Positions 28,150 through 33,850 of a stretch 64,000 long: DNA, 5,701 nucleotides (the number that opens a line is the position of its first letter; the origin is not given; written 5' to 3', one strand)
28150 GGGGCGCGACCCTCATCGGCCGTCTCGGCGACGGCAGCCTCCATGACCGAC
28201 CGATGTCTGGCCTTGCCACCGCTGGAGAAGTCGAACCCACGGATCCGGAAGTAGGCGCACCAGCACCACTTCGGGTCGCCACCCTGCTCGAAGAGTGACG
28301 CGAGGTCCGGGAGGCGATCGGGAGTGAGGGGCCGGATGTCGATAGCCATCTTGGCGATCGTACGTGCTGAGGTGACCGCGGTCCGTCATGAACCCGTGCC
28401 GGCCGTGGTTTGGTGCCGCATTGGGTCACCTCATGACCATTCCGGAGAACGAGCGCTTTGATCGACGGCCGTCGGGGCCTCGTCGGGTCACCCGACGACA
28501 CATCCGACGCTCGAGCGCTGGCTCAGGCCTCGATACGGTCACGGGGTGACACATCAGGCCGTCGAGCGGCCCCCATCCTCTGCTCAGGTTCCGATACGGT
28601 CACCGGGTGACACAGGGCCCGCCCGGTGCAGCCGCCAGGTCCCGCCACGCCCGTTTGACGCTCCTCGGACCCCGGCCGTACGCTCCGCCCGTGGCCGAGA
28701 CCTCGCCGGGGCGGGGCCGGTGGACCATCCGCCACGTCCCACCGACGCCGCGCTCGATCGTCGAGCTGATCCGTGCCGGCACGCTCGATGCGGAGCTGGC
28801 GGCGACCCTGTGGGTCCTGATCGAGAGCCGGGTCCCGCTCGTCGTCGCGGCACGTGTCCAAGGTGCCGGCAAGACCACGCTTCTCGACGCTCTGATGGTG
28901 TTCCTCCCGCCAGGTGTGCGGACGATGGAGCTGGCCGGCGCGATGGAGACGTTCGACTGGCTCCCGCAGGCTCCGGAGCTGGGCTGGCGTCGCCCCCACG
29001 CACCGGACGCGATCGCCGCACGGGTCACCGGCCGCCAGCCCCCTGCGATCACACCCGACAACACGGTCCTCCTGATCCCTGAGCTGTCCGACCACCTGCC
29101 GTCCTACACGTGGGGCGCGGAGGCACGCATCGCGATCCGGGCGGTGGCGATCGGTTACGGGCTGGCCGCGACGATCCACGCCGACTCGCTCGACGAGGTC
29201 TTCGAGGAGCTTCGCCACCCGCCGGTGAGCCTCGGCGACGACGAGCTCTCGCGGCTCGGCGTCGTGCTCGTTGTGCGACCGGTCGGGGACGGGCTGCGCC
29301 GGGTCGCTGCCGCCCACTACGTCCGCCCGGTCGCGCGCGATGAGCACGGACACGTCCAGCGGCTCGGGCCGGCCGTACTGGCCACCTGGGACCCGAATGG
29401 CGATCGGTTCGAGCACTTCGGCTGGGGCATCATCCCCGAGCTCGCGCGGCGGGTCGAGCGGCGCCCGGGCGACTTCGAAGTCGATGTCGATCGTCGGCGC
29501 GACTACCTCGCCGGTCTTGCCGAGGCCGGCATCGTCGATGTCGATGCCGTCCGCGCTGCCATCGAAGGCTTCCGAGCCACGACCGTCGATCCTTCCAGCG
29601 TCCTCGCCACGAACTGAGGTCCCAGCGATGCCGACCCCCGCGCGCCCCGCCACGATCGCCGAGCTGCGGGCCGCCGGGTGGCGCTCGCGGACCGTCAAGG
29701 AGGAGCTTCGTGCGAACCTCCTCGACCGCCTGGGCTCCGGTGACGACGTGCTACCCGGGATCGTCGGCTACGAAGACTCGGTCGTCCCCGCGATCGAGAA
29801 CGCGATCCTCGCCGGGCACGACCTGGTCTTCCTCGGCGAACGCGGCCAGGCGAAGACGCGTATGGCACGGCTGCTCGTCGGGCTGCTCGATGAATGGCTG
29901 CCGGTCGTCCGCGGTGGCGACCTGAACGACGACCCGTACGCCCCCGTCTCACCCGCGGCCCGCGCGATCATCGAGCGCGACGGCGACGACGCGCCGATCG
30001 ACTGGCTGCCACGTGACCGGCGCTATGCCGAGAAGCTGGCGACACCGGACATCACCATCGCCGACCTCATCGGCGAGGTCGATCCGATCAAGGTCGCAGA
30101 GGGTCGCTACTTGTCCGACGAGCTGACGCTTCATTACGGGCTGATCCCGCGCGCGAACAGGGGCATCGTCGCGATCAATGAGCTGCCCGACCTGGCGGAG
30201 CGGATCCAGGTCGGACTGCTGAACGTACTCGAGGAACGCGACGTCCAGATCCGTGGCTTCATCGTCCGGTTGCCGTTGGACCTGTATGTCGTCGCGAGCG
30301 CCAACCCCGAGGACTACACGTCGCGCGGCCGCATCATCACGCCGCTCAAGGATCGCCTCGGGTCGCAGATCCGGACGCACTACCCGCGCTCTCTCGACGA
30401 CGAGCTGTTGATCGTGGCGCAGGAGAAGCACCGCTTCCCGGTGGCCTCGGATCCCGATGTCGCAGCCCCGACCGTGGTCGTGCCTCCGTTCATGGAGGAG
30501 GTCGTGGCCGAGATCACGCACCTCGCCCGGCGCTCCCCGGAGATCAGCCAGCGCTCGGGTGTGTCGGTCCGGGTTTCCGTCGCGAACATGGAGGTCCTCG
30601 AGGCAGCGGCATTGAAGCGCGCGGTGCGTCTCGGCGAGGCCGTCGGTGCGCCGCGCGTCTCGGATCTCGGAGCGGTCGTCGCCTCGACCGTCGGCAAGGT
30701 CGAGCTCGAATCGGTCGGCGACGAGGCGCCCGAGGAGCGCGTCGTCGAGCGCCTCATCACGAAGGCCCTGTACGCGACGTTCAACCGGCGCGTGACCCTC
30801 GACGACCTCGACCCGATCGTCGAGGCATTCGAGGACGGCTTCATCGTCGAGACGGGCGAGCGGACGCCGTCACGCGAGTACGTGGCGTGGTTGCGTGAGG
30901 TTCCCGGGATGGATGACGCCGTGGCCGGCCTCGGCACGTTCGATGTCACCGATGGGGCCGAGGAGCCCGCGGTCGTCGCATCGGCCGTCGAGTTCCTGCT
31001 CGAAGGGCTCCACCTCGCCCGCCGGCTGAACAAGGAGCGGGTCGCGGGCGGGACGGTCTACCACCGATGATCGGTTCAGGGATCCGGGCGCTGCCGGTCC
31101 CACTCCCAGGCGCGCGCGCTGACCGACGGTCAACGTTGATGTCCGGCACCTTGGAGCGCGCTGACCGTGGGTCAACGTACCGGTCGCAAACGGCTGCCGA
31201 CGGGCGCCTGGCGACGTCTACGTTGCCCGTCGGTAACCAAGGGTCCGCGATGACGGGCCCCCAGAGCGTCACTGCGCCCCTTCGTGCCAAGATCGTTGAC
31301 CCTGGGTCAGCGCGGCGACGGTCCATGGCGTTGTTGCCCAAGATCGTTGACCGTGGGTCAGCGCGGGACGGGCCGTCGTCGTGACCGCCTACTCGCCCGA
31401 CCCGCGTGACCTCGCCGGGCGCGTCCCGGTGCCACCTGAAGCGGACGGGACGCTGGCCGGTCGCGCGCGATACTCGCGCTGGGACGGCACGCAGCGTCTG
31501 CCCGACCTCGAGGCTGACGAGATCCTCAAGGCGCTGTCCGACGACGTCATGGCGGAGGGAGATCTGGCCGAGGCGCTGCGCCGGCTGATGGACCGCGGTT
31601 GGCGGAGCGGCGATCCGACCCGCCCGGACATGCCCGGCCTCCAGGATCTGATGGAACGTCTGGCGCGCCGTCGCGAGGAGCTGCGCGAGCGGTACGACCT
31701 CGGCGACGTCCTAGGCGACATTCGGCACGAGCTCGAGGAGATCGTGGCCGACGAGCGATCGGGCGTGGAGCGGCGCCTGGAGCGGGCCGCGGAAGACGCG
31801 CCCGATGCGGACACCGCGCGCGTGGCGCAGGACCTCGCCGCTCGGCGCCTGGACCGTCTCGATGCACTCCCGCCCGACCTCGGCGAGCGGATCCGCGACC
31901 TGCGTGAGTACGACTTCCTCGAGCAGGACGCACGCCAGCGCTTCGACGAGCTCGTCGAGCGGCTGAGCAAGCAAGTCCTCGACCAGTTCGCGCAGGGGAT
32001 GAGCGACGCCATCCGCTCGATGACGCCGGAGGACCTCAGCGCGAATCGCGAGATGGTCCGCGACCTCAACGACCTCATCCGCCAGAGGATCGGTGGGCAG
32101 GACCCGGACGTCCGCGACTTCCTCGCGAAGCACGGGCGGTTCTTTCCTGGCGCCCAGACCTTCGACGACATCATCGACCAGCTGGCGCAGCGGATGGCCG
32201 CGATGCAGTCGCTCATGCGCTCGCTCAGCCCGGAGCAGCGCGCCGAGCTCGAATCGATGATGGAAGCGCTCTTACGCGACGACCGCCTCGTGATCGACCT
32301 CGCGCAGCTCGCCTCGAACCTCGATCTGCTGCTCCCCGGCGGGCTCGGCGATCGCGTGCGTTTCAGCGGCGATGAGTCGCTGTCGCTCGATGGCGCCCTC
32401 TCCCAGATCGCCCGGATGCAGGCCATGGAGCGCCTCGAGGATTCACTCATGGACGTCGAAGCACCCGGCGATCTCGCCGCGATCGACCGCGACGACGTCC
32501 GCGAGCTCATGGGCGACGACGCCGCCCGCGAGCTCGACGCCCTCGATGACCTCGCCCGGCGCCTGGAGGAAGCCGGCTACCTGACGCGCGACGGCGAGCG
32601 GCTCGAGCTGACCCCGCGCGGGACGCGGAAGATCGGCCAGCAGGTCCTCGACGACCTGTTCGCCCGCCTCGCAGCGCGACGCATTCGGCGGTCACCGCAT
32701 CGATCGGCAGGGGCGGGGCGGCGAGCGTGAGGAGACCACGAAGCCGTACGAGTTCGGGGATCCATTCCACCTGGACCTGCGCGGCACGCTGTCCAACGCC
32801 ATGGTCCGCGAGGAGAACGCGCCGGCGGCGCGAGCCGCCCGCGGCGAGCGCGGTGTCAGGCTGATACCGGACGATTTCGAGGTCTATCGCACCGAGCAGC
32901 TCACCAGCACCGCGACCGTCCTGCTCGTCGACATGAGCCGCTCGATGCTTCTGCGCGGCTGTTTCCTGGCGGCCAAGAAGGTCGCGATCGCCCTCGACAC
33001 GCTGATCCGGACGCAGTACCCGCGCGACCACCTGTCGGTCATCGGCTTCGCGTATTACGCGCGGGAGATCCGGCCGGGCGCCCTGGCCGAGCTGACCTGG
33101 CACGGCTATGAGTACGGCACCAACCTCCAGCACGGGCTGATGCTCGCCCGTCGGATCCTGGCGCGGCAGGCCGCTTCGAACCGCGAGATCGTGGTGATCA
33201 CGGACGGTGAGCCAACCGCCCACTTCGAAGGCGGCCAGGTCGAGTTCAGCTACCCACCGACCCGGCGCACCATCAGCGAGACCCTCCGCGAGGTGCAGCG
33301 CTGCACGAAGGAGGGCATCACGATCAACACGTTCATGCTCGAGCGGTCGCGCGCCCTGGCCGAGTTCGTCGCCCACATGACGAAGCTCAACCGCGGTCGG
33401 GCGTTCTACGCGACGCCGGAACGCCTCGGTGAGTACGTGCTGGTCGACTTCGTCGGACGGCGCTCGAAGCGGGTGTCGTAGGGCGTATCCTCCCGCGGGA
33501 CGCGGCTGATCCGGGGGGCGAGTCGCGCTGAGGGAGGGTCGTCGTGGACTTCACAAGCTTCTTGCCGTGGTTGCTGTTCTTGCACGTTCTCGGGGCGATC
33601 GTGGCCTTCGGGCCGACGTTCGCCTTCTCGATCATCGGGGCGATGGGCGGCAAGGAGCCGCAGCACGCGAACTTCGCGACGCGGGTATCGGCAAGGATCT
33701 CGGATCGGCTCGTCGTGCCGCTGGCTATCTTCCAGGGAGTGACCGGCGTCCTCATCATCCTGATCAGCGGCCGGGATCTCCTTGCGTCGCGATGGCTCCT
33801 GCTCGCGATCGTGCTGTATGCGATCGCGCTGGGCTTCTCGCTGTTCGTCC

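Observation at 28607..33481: Uncharacterised three-gene module: degenerate CpaF/VirB11-like ATPase + ChlI-like AAA+ ATPase + long VWA protein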

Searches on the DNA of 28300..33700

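Call 84: search_rna_families(source=window, start=28300, end=33700, threshold=evalue, max_evalue=1)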
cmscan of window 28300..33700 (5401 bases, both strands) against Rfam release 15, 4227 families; matches with E-value up to 1: 2.
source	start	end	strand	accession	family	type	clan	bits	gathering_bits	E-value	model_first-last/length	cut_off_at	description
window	29774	29830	-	RF01944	mir-2518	Gene; miRNA;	-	28.3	61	0.011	1-67/67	no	mir-2518 microRNA precursor family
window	32448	32550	-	RF02369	h2cR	Gene; sRNA;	-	22.5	70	0.51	1-137/137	no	h2cR sRNA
